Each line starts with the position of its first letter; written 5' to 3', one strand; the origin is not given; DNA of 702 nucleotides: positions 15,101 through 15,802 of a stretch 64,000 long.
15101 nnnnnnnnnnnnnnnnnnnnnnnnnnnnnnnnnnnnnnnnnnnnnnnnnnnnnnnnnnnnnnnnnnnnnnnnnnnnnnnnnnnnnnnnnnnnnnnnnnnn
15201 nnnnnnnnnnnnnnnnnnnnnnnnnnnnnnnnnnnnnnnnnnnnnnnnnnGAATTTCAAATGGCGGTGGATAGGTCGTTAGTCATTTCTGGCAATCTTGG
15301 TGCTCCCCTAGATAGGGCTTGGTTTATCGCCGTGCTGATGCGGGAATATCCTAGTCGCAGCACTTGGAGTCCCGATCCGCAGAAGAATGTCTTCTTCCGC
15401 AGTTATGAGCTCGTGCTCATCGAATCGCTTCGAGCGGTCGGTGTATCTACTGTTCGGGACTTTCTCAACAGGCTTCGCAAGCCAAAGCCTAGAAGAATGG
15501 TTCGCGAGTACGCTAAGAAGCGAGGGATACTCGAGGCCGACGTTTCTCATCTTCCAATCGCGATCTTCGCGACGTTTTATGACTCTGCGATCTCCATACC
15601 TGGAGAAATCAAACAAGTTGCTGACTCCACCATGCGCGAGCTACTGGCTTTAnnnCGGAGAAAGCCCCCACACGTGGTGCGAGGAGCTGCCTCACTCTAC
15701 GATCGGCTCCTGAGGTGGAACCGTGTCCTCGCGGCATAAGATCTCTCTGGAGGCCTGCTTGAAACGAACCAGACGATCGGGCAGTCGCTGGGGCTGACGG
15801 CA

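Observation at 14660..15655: RelA/SpoT-fold protein with a ~150-aa C-terminal extension: possible CapRel-like fused toxin-antitoxin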

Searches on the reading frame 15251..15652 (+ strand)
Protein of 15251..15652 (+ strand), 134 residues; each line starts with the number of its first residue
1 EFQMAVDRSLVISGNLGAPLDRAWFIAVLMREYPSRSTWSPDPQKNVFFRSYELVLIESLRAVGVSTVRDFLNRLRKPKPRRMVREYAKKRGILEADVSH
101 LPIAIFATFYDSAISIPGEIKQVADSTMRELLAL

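Call 25: search_solved_structures(query=A2, max_evalue=10, show_alignments=2)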
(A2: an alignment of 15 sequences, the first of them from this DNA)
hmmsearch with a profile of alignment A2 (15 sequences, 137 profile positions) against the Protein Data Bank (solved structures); distinct sequences matched with E-value up to 10: 3.
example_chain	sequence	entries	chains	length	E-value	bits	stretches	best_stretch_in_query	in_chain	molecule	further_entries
1q8c_A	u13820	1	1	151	0.11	15.3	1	66-120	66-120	Hypothetical protein MG027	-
5cwc_A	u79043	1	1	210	0.28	14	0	80-125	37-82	Designed helical repeat protein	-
5cwg_A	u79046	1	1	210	0.33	13.7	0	79-124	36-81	Designed helical repeat protein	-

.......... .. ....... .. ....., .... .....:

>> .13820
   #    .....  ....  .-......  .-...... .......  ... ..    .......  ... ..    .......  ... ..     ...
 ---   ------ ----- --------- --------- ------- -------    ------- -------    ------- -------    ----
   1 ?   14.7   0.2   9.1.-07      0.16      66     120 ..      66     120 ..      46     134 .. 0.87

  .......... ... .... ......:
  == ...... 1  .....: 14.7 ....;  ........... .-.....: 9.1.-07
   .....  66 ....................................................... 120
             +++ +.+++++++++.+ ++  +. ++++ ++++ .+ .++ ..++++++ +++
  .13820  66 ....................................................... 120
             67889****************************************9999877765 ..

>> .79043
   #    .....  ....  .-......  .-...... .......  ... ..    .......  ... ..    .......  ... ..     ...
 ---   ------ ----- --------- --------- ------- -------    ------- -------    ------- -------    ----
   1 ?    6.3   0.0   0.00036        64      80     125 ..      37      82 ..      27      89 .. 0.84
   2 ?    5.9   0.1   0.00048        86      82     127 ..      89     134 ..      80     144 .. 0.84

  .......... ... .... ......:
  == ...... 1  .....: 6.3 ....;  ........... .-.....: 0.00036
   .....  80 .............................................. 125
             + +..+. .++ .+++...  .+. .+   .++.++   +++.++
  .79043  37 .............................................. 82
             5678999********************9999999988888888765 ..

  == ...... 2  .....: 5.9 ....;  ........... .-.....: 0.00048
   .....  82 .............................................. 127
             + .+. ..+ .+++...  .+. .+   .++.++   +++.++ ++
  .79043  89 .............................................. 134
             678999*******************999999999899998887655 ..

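Call 26: search_protein_families(library=pfam, proteins=[window:15251-15652:+], max_evalue=10)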
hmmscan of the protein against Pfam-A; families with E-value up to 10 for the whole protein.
seq(134 aa): 0 families

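Call 35: predict_structure(alignment_id=A2)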
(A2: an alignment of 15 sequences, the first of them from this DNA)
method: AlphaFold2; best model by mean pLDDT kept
length: 134 residues; sequences in the alignment: 15
mean_pLDDT: 93.7   pTM: 0.88
mean pLDDT of the five models: 93.7, 90.8, 88.7, 88.0, 87.2
residues with pLDDT >= 90: 111; 70-90: 23; 50-70: 0; < 50: 0
segments of 3 or more residues with pLDDT < 50: none
pLDDT, mean of each block of 10 residues (from residue 1): 89 96 96 91 82 94 97 97 98 96 97 92 94 93
secondary structure, 60 per line:
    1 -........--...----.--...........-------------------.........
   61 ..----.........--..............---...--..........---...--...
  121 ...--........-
elements in order: H2-9 H22-32 H52-62 H68-75 H78-91 H100-109 H118-123 H126-133

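Call 37: search_protein_representatives(alignment_id=A2)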
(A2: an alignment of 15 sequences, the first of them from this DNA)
Query: 15 sequences, 137 profile positions. Proteins with E-value up to 0.001 (for the whole library): 61; up to 1e-10: 7; up to 1e-30: 3. The best 61 are listed.
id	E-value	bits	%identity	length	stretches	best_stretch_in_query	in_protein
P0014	3.6e-47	175.6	-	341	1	1-135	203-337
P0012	5.9e-39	149.0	-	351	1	1-134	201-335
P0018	8.1e-36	138.8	-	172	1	1-133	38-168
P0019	1.1e-29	119.0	-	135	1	3-134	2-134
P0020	4.7e-29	116.9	-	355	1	1-134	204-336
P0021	1.6e-14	69.9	-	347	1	1-125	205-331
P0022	1.7e-11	60.0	-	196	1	3-135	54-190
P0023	4.6e-09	52.2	-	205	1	13-114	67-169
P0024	7.4e-09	51.5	-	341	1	16-126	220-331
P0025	7.9e-09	51.4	-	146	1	8-122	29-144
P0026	1.9e-08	50.2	-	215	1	14-133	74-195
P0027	3.5e-08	49.3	-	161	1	15-124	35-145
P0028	4.4e-08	49.0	-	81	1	78-133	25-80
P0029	7.3e-08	48.3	-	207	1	15-116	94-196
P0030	1.2e-07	47.6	-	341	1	14-129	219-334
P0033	2.0e-07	46.9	-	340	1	6-117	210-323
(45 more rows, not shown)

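Call 41: find_encoding_contigs(protein=P0024, flank=5000, max_places=3)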
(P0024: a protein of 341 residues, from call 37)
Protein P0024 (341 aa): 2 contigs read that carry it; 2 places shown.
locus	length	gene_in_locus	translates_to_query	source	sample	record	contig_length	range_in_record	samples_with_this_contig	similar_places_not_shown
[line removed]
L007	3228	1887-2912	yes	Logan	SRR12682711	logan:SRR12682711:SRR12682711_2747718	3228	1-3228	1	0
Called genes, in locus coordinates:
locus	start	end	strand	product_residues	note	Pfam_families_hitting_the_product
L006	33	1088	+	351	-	PF02775:TPP_enzyme_C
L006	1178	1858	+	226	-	PF13643:DUF4145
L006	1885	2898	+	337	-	PF03235:GmrSD_N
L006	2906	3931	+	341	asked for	PF04607:RelA_SpoT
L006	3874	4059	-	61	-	-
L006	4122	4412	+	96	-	PF01979:Amidohydro_1, PF07969:Amidohydro_3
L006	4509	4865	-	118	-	PF03795:YCII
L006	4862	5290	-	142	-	PF00903:Glyoxalase, PF06983:3-dmu-9_3-mt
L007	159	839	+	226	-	PF13643:DUF4145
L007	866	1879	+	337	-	PF03235:GmrSD_N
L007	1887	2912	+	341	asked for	PF04607:RelA_SpoT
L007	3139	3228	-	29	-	?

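Call 42: find_encoding_contigs(protein=P0033, flank=5000, max_places=3)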
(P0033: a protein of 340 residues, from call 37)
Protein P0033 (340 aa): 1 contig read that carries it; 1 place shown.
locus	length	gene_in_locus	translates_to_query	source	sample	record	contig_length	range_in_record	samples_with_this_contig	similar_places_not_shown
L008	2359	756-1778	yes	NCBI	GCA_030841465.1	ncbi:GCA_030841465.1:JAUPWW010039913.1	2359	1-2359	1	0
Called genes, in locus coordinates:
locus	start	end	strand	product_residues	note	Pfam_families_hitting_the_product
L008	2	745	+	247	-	?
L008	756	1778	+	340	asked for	PF04607:RelA_SpoT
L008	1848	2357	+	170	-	?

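Call 77: find_related_loci(query=A2, collection=metagenome_contigs, flank=4000)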
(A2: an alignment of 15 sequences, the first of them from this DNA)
Query A2 (134 aa) in metagenome_contigs; peptide patterns used: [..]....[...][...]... (x = any residue, [..] = any of these).
106 stretches matched a pattern; 3 encode a relative of the query (tblastn E <= 1e-3); 3 distinct loci.
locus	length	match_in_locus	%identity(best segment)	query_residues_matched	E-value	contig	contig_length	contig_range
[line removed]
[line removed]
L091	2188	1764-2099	34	20-134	2e-20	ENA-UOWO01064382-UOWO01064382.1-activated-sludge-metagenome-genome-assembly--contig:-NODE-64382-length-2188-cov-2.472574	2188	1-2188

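Call 83: fold_search(model_id=the predicted structure, library=pdb)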
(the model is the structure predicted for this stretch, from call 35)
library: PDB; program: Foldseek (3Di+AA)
matches with E <= 10: 34; with E <= 0.001: 0
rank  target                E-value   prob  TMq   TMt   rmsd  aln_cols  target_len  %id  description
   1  7uqa_C                2.9e+00  0.05  0.23  0.23  15.3       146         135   11  Crystal structure of the small Ultra-Red Fluorescent Protein (smURFP) (released 2023-07-19)
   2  8wix_A                3.9e+00  0.03  0.22  0.23  16.1       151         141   12  cryo-EM structure of alligator haemoglobin in carbonmonoxy form (released 2024-08-14)
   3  4cdg_B                4.6e+00  0.11  0.24  0.08   5.9        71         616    8  Crystal structure of the Bloom's syndrome helicase BLM in complex with Nanobody (released 2013-11-13)
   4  7arw_B                4.9e+00  0.02  0.17  0.09  14.1       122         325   16  Structure of human ARH3 E41A bound to alpha-NAD+ and magnesium (released 2021-06-16)
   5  8jbb_B                5.1e+00  0.05  0.30  0.11  10.9       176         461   15  Crystal Structure of the Csm6 from Thermus thermophilus HB8 in complex with A2>p (released 2023-12-13)
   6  7uqa_A                5.1e+00  0.02  0.17  0.17  15.5       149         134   11  Crystal structure of the small Ultra-Red Fluorescent Protein (smURFP) (released 2023-07-19)
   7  2pg6_B                5.4e+00  0.03  0.20  0.08  11.2       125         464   10  Crystal Structure of Human Microsomal P450 2A6 L240C/N297Q (released 2007-07-24)
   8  5ydn                  5.7e+00  0.06  0.29  0.32   6.1        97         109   16  Mu pahge neck subunit (released 2018-07-11)
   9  4du2_B                6.4e+00  0.01  0.21  0.09  14.6       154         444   14  cytochrome P450 BM3h-B7 MRI sensor bound to dopamine (released 2012-06-13)
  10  5b46_A                6.7e+00  0.07  0.26  0.07  10.7        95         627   13  2-Oxoacid:Ferredoxin Oxidoreductase 2 from Sulfolobus tokodai - ligand free form (released 2016-09-28)
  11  3wod_F                6.7e+00  0.01  0.18  0.11  14.1       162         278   15  RNA polymerase-gp39 complex (released 2014-03-12)
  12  2pjq_B                7.1e+00  0.03  0.19  0.14   7.3        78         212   15  Crystal structure of Q88U62_LACPL from Lactobacillus plantarum. Northeast Structural Genomics target LpR71 (released 2007-05-01)
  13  5ejc_A                7.1e+00  0.03  0.24  0.14  13.7       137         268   12  Crystal structural of the TSC1-TBC1D7 complex (released 2016-03-02)
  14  4cdg_A                7.5e+00  0.07  0.24  0.07   6.1        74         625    8  Crystal structure of the Bloom's syndrome helicase BLM in complex with Nanobody (released 2013-11-13)
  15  2dgz_MODEL_1_A        7.9e+00  0.07  0.24  0.27   4.3        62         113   13  Solution structure of the Helicase and RNase D C-terminal domain in Werner syndrome ATP-dependent helicase (released 2006-09-16)
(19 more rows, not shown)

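Call 94: search_protein_families(library=phrogs, proteins=[window:15251-15652:+], max_evalue=0.01)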
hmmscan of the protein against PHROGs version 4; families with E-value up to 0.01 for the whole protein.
seq(134 aa): 0 families

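Call 95: search_protein_families(library=padloc, proteins=[window:15251-15652:+, P0024, P0033], max_evalue=1)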
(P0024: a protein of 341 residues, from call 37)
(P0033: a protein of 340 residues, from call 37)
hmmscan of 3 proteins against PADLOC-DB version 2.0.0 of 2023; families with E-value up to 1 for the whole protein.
seq(134 aa): 0 families

P0024 (341 aa): 1 family
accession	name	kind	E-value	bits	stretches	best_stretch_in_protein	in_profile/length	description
PDLC04999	PDC-S33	-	7.3e-15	53.2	1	43-160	65-175/349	-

P0033 (340 aa): 1 family
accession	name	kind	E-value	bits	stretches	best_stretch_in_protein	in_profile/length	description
PDLC04999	PDC-S33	-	6.2e-15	53.5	1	41-159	64-175/349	-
